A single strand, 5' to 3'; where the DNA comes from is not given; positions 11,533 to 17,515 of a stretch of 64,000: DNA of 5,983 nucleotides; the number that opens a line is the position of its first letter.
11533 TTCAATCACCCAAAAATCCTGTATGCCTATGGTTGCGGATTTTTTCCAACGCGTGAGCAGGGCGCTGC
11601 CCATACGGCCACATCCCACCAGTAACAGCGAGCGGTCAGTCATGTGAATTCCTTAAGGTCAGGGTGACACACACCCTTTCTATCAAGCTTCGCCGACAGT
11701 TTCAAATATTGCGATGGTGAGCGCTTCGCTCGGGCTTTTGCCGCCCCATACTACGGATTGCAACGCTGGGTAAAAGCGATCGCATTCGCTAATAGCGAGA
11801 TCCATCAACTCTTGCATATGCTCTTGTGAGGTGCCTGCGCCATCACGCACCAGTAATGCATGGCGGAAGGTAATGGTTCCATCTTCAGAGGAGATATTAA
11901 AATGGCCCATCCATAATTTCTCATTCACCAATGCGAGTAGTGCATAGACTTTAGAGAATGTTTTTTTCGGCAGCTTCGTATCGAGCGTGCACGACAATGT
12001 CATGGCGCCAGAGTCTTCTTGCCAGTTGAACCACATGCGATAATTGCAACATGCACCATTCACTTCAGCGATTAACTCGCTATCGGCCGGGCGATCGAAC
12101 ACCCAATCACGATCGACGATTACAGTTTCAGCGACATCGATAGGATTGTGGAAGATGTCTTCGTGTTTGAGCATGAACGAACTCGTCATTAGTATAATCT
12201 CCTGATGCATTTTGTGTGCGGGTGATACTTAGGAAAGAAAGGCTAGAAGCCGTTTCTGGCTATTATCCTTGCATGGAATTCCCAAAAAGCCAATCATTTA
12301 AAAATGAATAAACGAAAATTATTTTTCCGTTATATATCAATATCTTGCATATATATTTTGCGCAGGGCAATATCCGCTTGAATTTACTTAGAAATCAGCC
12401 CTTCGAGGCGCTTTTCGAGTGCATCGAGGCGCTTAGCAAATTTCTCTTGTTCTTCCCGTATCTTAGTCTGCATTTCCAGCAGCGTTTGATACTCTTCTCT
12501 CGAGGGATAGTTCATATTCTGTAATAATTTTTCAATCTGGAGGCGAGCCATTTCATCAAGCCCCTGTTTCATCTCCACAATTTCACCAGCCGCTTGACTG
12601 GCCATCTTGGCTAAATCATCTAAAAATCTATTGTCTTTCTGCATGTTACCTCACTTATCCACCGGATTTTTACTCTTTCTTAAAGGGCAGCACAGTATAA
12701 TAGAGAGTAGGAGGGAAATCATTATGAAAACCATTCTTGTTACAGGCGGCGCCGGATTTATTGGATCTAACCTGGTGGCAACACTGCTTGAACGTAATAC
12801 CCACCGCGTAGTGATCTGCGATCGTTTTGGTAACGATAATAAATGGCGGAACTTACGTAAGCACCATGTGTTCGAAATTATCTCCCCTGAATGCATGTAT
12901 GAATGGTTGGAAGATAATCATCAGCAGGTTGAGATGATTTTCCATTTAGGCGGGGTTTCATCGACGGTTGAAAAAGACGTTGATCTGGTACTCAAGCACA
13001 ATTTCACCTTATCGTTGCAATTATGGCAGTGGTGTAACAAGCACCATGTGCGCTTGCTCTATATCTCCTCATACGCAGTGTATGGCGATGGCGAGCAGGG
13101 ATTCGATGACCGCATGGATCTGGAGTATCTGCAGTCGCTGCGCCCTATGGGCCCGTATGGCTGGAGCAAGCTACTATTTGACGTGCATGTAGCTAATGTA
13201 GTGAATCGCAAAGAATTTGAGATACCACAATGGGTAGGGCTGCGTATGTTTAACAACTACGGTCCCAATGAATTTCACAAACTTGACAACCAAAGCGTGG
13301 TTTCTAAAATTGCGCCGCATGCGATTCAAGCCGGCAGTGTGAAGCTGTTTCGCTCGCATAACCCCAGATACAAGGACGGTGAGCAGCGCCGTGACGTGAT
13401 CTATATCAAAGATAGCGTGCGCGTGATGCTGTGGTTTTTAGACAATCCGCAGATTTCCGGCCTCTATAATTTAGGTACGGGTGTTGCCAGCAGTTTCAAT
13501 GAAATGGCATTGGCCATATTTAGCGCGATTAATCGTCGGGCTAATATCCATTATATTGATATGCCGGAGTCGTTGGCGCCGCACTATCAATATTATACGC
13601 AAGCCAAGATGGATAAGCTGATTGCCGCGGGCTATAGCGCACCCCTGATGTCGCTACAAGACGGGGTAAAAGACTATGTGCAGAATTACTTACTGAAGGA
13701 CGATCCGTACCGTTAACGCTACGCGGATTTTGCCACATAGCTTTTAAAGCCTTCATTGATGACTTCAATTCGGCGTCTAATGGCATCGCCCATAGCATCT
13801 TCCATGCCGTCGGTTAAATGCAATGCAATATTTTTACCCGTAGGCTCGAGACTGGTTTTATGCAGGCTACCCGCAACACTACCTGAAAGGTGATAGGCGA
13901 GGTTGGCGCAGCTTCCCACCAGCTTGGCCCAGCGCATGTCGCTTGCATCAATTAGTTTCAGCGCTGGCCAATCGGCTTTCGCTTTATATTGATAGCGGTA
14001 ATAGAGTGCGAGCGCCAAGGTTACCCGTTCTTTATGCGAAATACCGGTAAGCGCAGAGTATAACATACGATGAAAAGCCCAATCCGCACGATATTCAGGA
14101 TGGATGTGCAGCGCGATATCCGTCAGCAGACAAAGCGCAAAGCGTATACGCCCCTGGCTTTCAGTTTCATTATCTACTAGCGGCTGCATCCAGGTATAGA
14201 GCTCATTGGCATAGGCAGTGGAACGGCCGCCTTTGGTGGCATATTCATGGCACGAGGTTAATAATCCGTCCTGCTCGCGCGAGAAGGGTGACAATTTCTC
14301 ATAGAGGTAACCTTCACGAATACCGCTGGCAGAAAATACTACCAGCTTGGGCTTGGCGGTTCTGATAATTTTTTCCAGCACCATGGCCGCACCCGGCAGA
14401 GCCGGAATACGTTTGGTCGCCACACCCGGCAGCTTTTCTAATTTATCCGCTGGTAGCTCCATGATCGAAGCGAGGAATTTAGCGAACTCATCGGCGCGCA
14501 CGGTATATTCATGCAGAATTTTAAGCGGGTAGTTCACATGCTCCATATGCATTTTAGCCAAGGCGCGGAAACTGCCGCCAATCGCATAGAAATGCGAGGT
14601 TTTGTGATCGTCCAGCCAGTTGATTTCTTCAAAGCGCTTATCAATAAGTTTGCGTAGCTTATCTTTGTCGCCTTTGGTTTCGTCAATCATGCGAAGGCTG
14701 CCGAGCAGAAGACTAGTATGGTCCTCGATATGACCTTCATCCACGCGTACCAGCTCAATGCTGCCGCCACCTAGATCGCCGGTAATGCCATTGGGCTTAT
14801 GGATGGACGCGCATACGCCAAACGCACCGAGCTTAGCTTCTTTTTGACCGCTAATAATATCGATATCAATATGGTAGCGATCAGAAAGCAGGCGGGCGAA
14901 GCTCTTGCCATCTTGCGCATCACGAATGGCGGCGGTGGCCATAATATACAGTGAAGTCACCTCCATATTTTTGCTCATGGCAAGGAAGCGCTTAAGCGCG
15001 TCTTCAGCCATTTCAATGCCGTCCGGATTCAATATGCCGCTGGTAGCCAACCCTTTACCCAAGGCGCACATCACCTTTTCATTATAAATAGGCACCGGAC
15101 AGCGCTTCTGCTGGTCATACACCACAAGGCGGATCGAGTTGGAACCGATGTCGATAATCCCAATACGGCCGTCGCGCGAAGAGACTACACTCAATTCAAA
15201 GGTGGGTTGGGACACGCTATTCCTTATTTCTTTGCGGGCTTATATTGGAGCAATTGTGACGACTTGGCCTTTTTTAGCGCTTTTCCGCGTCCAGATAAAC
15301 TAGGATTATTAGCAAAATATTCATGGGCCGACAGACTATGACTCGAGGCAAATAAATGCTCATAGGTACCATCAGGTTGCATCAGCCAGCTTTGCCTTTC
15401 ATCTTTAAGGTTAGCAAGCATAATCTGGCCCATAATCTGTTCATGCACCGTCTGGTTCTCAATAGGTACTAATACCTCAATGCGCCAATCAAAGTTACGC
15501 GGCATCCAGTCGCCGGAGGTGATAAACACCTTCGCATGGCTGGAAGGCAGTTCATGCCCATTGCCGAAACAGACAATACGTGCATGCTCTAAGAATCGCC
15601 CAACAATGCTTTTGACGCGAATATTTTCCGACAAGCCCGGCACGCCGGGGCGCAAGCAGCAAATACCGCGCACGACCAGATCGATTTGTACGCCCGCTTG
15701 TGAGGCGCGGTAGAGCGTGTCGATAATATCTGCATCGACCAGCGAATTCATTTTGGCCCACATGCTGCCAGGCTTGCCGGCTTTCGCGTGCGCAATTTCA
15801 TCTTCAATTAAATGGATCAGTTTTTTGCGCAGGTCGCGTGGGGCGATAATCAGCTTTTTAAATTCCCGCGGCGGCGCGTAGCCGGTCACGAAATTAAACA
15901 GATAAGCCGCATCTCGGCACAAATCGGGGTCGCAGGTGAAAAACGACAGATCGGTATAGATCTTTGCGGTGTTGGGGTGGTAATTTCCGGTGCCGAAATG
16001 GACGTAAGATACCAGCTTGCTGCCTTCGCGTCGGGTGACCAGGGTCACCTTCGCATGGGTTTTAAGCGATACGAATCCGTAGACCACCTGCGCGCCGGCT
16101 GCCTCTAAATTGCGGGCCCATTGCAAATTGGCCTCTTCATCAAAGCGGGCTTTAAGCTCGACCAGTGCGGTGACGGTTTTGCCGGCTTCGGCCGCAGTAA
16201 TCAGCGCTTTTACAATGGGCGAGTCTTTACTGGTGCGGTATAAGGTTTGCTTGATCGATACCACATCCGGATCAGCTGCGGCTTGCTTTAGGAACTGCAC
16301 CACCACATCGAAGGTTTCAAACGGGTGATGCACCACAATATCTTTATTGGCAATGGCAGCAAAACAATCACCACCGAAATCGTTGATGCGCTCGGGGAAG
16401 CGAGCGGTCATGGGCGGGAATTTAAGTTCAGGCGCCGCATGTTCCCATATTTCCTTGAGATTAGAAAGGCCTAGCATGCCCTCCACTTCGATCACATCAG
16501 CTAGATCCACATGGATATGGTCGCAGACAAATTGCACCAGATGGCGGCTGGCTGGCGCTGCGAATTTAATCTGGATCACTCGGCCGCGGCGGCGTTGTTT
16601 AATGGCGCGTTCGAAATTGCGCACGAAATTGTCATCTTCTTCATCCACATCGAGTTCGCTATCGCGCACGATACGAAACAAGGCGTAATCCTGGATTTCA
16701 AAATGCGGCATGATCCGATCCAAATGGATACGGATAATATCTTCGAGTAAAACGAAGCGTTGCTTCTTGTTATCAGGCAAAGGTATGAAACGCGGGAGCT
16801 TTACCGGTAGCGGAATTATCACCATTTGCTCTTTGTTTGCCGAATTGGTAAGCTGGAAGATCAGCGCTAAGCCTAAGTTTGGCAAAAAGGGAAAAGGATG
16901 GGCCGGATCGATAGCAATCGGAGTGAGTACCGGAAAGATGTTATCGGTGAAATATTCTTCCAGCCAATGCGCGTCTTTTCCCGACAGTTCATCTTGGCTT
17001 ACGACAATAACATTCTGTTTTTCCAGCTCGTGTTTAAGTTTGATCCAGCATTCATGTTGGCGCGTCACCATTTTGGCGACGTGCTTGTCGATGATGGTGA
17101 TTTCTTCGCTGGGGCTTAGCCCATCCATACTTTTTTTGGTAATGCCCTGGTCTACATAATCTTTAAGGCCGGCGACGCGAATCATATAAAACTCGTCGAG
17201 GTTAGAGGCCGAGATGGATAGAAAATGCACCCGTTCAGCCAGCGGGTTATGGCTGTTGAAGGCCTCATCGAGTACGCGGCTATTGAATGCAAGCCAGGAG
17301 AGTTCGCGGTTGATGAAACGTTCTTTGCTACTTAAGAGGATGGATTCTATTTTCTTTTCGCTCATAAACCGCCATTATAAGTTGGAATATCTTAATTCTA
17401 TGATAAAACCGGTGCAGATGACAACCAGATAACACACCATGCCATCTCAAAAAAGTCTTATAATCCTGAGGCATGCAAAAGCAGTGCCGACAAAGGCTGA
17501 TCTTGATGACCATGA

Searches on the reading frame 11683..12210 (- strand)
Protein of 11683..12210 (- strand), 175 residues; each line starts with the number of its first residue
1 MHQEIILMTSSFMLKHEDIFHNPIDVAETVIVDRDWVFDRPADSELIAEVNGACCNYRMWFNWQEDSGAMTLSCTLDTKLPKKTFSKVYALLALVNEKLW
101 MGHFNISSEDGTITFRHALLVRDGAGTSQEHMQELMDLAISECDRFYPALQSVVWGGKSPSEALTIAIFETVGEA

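Call 44: search_protein_families(library=pfam, proteins=[window:11683-12210:-], max_evalue=0.00001)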
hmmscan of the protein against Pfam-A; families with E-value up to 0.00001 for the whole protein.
window:11683-12210:- (175 aa): 1 family
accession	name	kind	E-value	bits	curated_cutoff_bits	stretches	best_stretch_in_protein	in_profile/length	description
PF10722.14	YbjN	-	2.2e-28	99.5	22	1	24-151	2-125/126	Putative bacterial sensory transduction regulator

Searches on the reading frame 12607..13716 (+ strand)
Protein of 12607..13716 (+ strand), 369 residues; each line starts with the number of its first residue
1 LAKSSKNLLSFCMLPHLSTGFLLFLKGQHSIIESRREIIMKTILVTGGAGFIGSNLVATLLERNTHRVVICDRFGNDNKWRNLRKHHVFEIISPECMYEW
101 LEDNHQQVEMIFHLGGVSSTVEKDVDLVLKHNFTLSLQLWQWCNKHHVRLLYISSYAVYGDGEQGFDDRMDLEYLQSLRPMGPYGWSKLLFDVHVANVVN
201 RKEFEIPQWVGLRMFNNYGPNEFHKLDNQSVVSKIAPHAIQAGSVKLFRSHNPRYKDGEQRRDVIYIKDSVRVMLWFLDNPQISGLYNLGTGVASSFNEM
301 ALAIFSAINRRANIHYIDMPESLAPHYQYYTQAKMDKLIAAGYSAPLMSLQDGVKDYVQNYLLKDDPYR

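Call 45: search_protein_families(library=pfam, proteins=[window:12607-13716:+], max_evalue=0.00001)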
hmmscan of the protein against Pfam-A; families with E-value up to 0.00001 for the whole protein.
window:12607-13716:+ (369 aa): 5 families
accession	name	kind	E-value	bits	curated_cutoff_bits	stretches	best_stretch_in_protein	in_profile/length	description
PF01370.27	Epimerase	-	1.8e-41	142.5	20.9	1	43-290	1-240/240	NAD dependent epimerase/dehydratase family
PF16363.11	GDP_Man_Dehyd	-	3.2e-22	79.9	27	1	44-312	1-270/332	GDP-mannose 4,6 dehydratase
PF01073.25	3Beta_HSD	-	3.9e-09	36.4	22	1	44-190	1-152/280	3-beta hydroxysteroid dehydrogenase/isomerase family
PF04321.23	RmlD_sub_bind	-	4.2e-09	36.3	27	1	42-198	2-139/287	RmlD substrate binding domain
PF07993.18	NAD_binding_4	-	9e-07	28.7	20.1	0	45-71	1-29/258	Male sterility protein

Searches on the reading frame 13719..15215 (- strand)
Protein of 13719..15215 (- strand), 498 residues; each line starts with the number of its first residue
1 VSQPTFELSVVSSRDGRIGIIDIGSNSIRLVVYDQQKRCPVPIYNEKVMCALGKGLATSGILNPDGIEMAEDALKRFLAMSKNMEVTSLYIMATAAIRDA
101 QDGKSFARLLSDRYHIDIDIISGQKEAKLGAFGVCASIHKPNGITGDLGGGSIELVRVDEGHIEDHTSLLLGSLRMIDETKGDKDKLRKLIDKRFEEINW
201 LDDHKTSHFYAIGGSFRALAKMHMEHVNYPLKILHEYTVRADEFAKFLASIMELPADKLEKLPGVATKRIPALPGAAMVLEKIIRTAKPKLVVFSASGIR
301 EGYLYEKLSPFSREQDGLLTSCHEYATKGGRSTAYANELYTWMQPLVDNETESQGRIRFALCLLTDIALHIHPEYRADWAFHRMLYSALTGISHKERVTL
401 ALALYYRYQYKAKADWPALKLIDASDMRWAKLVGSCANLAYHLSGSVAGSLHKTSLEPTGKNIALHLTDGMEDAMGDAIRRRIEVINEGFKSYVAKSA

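Call 45: search_protein_families(library=pfam, proteins=[window:13719-15215:-], max_evalue=0.00001)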
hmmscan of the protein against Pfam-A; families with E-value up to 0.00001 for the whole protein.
window:13719-15215:- (498 aa): 2 families
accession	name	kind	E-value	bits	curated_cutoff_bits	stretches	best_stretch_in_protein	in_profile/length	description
PF02541.22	Ppx-GppA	-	7.6e-47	160.5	27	1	31-308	1-282/285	Ppx/GppA phosphatase family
PF21697.3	Ppx_C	-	3.6e-19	70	27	1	318-472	1-162/187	Exopolyphosphatase, C-terminal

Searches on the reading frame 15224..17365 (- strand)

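Call 45: search_protein_families(library=pfam, proteins=[window:15224-17365:-], max_evalue=0.00001)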
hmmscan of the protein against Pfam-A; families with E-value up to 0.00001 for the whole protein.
window:15224-17365:- (713 aa): 5 families
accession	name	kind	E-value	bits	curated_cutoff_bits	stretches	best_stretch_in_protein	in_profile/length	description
PF17941.7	PP_kinase_C_1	-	5.2e-74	247.8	25.7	1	334-497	2-165/167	Polyphosphate kinase C-terminal domain 1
PF13090.12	PP_kinase_C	-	6.6e-62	208.4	25.8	1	505-671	1-161/172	Polyphosphate kinase C-terminal domain 2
PF02503.22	PP_kinase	-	2.7e-54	184.1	31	1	131-305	2-182/183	Polyphosphate kinase middle domain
PF13089.11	PP_kinase_N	-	1.1e-36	125.8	23.8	1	17-121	1-106/107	Polyphosphate kinase N-terminal domain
PF13091.12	PLDc_2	-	8.7e-10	39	27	0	374-486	15-124/132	PLD-like domain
